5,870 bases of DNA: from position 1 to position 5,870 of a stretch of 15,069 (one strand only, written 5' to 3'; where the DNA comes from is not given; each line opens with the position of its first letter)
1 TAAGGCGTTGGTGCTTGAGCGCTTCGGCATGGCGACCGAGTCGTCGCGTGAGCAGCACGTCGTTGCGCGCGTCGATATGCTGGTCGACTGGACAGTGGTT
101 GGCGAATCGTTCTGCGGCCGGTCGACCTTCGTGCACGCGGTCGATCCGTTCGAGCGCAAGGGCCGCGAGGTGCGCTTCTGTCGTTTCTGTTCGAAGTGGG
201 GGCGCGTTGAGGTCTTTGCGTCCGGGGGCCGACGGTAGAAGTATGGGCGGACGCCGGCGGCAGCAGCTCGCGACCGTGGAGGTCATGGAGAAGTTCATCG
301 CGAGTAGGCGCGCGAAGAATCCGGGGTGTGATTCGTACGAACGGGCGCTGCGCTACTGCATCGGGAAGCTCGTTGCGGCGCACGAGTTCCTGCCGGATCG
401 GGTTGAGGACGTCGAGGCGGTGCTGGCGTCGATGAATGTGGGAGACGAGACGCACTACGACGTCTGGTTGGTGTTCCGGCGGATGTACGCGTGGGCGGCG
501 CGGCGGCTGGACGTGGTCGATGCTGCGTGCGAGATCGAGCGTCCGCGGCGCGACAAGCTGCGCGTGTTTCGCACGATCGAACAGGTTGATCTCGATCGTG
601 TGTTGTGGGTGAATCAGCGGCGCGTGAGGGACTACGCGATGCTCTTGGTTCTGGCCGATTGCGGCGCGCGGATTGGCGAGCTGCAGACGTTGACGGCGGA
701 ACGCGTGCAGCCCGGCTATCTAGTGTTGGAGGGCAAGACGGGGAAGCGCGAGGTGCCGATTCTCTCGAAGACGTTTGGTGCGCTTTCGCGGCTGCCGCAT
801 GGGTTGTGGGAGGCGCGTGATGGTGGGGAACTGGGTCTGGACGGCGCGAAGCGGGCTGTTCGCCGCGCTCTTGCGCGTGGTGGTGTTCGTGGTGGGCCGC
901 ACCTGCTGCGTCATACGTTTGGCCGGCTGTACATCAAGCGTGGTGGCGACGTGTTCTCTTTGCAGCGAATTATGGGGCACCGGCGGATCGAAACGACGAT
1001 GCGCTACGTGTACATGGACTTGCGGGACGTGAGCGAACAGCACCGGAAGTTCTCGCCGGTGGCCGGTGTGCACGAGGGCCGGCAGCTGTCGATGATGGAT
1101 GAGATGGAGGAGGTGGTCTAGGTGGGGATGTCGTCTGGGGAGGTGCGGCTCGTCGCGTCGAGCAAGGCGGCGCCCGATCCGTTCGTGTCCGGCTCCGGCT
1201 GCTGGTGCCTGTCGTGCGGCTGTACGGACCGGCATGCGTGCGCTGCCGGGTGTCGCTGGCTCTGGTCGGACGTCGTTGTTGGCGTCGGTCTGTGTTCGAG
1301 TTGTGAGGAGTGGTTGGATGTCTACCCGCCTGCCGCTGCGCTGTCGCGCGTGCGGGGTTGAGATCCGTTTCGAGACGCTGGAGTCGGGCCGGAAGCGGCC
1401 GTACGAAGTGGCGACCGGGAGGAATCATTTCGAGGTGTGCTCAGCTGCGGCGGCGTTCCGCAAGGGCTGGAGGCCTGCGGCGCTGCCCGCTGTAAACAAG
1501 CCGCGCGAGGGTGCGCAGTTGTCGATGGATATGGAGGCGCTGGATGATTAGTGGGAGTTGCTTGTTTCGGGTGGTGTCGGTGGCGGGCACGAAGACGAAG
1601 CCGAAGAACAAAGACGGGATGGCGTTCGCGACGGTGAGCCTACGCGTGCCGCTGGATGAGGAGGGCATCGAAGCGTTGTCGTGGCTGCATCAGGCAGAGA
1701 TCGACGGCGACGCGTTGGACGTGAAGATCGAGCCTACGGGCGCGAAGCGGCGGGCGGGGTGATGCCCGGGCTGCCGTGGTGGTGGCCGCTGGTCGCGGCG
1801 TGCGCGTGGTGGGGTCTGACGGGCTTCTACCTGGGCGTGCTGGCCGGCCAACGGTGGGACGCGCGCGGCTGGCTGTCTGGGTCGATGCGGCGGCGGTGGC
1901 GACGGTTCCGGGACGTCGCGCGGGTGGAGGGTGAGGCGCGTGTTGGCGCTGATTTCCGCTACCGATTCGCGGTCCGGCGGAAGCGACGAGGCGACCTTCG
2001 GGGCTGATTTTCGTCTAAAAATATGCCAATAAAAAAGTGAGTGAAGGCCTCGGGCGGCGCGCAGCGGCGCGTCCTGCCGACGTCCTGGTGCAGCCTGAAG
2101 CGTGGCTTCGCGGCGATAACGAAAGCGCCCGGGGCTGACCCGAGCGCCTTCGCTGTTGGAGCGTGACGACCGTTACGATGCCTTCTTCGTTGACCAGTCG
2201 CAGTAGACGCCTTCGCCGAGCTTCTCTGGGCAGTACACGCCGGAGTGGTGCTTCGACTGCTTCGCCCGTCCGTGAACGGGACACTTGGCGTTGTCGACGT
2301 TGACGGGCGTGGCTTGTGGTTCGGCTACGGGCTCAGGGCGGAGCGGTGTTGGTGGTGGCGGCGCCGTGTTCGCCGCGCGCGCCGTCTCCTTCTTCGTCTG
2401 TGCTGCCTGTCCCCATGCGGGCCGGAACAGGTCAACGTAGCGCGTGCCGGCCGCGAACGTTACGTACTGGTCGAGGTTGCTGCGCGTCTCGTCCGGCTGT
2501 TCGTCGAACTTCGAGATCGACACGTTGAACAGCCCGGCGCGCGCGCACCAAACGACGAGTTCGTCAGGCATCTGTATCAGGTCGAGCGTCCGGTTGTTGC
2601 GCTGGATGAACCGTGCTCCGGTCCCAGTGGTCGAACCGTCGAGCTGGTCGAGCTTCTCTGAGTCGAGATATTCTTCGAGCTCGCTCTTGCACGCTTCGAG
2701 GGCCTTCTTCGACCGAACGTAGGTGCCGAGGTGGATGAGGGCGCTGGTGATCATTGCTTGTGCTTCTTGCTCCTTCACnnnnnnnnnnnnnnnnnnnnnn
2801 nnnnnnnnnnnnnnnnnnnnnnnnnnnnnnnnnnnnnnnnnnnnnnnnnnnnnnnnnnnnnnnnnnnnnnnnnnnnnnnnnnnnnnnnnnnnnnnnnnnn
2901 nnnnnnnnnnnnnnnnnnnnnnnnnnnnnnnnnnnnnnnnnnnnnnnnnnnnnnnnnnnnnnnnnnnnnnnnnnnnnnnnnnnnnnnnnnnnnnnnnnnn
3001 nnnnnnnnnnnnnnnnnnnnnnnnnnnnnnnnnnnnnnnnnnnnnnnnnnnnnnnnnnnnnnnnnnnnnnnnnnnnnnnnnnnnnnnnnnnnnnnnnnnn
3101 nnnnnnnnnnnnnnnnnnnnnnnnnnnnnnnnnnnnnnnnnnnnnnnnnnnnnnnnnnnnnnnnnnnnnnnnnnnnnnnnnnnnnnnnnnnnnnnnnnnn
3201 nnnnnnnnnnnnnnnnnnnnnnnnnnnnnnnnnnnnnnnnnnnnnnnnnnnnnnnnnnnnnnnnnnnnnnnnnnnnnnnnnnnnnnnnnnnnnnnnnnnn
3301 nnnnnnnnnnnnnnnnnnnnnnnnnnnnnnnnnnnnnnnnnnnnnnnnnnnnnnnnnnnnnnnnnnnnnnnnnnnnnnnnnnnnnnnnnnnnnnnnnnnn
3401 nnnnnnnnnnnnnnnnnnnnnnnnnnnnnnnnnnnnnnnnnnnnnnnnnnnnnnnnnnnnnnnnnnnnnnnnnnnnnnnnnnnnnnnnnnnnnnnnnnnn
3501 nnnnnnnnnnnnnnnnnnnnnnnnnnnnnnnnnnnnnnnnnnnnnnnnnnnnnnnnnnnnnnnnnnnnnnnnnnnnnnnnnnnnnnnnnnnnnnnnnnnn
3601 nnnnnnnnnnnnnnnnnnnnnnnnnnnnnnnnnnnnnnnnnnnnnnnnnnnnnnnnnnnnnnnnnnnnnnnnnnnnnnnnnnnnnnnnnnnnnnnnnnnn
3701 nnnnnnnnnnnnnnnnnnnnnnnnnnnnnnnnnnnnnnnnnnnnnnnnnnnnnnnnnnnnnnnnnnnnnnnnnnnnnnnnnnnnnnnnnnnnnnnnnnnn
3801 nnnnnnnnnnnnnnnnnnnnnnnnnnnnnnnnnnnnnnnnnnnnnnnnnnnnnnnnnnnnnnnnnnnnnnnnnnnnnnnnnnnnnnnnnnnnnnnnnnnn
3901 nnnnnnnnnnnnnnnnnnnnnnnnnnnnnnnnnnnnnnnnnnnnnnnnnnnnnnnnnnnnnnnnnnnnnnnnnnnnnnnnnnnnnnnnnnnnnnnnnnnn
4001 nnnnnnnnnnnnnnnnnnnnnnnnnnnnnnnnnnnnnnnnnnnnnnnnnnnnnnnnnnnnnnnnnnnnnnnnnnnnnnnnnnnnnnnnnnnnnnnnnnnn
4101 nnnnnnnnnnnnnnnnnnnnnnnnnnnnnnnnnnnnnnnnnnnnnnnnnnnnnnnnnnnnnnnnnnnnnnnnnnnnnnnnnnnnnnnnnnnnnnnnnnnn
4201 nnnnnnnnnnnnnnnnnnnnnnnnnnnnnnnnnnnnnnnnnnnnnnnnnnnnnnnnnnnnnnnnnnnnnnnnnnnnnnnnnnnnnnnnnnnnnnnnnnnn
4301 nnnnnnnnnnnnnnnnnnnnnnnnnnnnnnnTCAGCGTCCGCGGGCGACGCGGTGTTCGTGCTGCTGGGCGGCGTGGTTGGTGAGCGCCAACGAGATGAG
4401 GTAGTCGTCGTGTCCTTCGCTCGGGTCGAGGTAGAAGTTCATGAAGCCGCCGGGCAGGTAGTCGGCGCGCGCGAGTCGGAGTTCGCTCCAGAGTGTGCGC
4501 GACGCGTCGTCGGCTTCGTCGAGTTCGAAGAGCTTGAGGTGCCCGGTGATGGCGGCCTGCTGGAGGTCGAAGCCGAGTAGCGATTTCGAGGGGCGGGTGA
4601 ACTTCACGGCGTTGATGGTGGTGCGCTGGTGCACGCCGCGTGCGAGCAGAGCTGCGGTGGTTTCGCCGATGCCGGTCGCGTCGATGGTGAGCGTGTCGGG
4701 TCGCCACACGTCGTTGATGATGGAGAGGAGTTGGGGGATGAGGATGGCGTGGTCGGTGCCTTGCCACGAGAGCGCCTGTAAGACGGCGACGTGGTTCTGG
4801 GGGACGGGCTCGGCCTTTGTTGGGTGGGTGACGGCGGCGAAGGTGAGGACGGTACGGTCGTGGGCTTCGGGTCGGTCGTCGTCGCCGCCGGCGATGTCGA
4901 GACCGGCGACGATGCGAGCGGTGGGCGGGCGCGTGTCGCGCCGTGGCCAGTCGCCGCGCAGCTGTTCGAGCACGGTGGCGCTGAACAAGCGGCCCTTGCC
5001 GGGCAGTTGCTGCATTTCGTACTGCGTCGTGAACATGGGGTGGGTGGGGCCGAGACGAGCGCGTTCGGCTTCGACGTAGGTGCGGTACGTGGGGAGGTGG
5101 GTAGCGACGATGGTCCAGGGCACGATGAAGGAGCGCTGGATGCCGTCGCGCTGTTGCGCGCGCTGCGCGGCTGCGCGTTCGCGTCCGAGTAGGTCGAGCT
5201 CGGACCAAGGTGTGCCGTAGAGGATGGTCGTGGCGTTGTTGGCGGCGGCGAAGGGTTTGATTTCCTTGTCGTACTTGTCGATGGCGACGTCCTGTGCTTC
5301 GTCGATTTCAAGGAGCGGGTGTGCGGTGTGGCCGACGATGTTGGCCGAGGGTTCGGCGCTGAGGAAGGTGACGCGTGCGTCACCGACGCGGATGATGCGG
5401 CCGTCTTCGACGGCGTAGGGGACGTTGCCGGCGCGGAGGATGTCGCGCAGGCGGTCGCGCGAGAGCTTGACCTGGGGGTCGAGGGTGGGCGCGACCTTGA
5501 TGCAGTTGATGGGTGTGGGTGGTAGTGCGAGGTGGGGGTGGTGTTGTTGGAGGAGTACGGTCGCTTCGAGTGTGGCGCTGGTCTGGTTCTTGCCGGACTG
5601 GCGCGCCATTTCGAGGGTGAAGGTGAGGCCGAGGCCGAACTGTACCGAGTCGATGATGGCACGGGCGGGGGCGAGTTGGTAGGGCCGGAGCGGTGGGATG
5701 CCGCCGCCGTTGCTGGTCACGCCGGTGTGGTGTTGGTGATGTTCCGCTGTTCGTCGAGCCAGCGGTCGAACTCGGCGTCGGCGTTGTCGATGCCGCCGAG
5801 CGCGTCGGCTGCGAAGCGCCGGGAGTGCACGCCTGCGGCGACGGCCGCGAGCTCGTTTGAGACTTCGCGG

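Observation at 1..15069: Self-closing 14,942-bp unit: a complete miniature temperate tailed-phage-like genome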

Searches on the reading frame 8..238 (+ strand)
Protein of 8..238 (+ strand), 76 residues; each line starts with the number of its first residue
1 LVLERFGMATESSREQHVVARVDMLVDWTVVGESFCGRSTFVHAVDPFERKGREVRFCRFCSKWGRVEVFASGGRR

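Call 10: search_protein_families(library=pfam, max_evalue=0.01, proteins=[window:8-238:+])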
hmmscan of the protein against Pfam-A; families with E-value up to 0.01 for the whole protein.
window:8-238:+ (76 aa): 0 families

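Call 12: search_protein_families(library=phrogs, max_evalue=0.01, proteins=[window:8-238:+])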
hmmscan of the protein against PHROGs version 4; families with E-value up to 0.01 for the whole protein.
window:8-238:+ (76 aa): 0 families

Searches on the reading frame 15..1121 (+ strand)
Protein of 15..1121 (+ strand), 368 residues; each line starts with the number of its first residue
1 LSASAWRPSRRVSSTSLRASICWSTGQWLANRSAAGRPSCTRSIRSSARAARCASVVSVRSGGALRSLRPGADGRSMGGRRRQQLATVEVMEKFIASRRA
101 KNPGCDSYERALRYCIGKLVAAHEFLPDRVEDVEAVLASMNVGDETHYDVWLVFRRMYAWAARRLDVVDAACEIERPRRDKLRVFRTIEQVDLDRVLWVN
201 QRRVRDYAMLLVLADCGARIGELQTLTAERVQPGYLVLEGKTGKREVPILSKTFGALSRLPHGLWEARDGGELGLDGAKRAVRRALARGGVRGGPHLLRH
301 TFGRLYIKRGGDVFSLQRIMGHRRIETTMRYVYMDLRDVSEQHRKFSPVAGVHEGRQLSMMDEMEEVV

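Call 10: search_protein_families(library=pfam, max_evalue=0.01, proteins=[window:15-1121:+])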
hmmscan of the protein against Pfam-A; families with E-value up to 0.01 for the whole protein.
window:15-1121:+ (368 aa): 1 family
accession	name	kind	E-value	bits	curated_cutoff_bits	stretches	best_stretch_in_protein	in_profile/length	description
PF00589.27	Phage_integrase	-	1.2e-14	54.9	27.1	1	202-332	20-166/172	Phage integrase family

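Call 12: search_protein_families(library=phrogs, max_evalue=0.01, proteins=[window:15-1121:+])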
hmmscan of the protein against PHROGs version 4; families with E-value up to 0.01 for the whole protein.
window:15-1121:+ (368 aa): 4 families
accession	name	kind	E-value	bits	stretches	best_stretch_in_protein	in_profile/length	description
phrog_1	-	integration and excision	3.1e-26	93.8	1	87-356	165-457/611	integrase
phrog_216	-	integration and excision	2.2e-24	87.1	1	170-347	38-237/301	integrase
phrog_7269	-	integration and excision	1.2e-10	42.2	1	283-335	18-70/89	integrase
phrog_7685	-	integration and excision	0.00073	20.1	1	294-343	182-230/240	integrase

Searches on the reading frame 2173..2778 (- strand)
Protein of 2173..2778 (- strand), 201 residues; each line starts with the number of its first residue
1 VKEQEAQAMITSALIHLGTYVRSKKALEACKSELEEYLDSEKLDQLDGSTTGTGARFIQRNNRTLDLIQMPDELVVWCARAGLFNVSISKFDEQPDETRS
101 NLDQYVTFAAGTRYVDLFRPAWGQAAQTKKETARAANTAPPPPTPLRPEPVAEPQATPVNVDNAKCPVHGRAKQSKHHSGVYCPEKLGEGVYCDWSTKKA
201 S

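Call 10: search_protein_families(library=pfam, max_evalue=0.01, proteins=[window:2173-2778:-])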
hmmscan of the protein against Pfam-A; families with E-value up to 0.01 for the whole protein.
window:2173-2778:- (201 aa): 0 families

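Call 12: search_protein_families(library=phrogs, max_evalue=0.01, proteins=[window:2173-2778:-])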
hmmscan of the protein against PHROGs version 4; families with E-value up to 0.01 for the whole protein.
window:2173-2778:- (201 aa): 0 families

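Call 27: search_solved_structures(query=window:2173-2778:-, max_evalue=1)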
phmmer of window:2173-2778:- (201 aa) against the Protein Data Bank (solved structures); distinct sequences matched with E-value up to 1: 1.
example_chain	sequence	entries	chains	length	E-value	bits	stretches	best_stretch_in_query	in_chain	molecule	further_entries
7mhy_M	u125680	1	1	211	0.43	13.6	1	101-155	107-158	1C06 Fab heavy chain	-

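Call 56: find_homologous_proteins(query=window:2173-2778:-, max_evalue=0.001)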
Query window:2173-2778:- (201 aa): 4 proteins with E <= 0.001 among 114 candidates.
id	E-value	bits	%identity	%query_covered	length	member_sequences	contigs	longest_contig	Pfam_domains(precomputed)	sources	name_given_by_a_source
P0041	1.3e-127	441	100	96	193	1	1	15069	-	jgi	jgi:hypothetical protein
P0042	2.1e-100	352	78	100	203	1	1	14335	-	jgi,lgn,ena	-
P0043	2.9e-45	173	44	100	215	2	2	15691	-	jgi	jgi:hypothetical protein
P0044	8.5e-44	168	43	100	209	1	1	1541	-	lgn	-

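Call 57: search_protein_families(library=ncbifam, max_evalue=0.1, proteins=[window:2173-2778:-])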
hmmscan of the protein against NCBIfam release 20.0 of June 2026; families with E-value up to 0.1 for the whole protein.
window:2173-2778:- (201 aa): 1 family
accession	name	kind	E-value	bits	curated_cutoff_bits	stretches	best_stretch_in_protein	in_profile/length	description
NF047949.1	CcmD_like_Wolb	equivalog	0.025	14.1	45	1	8-36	14-43/45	CcmD-like small membrane protein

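Call 66: predict_structure(alignment_id=A4)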
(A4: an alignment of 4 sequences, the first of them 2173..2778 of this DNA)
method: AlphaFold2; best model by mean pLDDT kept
length: 201 residues; sequences in the alignment: 4
mean_pLDDT: 56.3   pTM: 0.26
mean pLDDT of the five models: 56.3, 54.5, 53.2, 52.0, 47.3
residues with pLDDT >= 90: 0; 70-90: 63; 50-70: 35; < 50: 103
segments of 3 or more residues with pLDDT < 50: 5-7, 11-27, 33-60, 113-161
pLDDT, mean of each block of 10 residues (from residue 1): 50 43 46 45 39 45 71 80 62 78 74 47 41 40 39 36 71 73 77 69 35
secondary structure, 60 per line:
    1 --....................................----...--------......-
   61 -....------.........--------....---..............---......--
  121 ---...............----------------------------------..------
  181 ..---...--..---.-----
elements in order: H3-38 E54-59 E62-65 H72-80 H89-92 H96-105 E106-109 E113-118 H124-138 E186-188

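Call 67: search_protein_representatives(alignment_id=A4)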
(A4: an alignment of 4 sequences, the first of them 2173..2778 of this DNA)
Query: 4 sequences, 206 profile positions. Proteins with E-value up to 0.001 (for the whole library): 89; up to 1e-10: 12; up to 1e-30: 5. The best 89 are listed.
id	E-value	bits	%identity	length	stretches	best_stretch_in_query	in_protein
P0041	2.1e-101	354.3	-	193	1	9-206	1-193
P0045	5.8e-66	238.5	-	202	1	1-203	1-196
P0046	1.5e-65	237.2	-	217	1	3-205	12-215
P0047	1.5e-59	217.6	-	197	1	3-206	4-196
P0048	1.5e-46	175.2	-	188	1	9-205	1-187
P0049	5.4e-26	108.0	-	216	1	21-206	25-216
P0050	2.2e-25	106.0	-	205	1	1-206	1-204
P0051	1.7e-18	83.5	-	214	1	20-206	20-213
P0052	6.6e-18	81.6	-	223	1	3-206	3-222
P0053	8.6e-18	81.2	-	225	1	21-202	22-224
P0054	1.8e-16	76.9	-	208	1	21-206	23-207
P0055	3.0e-15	72.9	-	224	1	20-203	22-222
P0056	7.5e-09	52.0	-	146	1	139-201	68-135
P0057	3.0e-08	50.0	-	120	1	122-205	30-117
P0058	8.0e-08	48.7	-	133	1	130-206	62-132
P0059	1.2e-07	48.0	-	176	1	130-203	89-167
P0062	5.4e-07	46.0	-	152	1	69-205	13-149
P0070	7.8e-06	42.2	-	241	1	147-203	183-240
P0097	1.0e-04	38.5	-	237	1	111-204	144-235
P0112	3.3e-04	36.9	-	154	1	21-96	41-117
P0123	4.5e-04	36.4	-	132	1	27-106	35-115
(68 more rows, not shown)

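Call 68: search_protein_families(library=pfam, max_evalue=0.01, proteins=[P0049, P0052, P0056, P0057, P0059, P0062, P0070, P0097, P0112, P0123])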
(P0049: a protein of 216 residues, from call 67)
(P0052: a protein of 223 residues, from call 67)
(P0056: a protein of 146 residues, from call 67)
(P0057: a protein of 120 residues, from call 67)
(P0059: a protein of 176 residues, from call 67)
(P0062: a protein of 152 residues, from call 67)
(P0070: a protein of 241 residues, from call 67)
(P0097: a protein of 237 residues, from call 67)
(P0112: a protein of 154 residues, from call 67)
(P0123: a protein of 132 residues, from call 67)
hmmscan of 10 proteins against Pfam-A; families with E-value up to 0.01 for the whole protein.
P0049 (216 aa): 0 families

P0052 (223 aa): 0 families

P0056 (146 aa): 0 families

P0057 (120 aa): 0 families

P0059 (176 aa): 0 families

P0062 (152 aa): 0 families

P0070 (241 aa): 0 families

P0097 (237 aa): 1 family
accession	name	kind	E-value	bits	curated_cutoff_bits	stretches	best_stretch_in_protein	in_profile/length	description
PF04098.21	Rad52_Rad22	-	7.2e-13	49.2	20.3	1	16-127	11-141/153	Rad52/22 family double-strand break repair protein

P0112 (154 aa): 0 families

P0123 (132 aa): 0 families

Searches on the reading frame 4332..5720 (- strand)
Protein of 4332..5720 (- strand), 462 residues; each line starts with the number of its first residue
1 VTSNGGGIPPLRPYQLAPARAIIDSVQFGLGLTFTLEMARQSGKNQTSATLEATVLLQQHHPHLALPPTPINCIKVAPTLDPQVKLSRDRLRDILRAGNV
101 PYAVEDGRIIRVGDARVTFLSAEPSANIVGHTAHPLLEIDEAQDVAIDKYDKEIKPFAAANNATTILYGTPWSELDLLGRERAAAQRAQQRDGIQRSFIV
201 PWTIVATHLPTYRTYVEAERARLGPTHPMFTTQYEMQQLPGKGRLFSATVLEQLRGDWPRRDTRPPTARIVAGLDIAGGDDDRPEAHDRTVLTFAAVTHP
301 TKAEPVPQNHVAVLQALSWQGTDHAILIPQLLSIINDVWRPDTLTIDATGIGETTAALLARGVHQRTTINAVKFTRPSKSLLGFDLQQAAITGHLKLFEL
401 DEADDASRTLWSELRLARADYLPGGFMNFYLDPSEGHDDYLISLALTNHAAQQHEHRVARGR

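Call 10: search_protein_families(library=pfam, max_evalue=0.01, proteins=[window:4332-5720:-])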
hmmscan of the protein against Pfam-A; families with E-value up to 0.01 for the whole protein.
window:4332-5720:- (462 aa): 2 families
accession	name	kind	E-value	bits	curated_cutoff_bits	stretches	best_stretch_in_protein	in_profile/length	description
PF13401.12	AAA_22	-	0.00068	20.4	27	0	340-416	33-106/130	AAA domain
PF17289.8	Terminase_6C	-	0.0012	19.3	22.6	1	273-441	2-145/155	Terminase RNaseH-like domain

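Call 12: search_protein_families(library=phrogs, max_evalue=0.01, proteins=[window:4332-5720:-])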
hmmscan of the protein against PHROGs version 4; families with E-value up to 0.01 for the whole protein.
window:4332-5720:- (462 aa): 2 families
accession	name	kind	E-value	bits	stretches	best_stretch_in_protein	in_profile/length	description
phrog_2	-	head and packaging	1.5e-09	38.2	1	35-450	281-591/807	terminase large subunit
phrog_38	-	head and packaging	0.0084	15.8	0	161-299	441-575/760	terminase large subunit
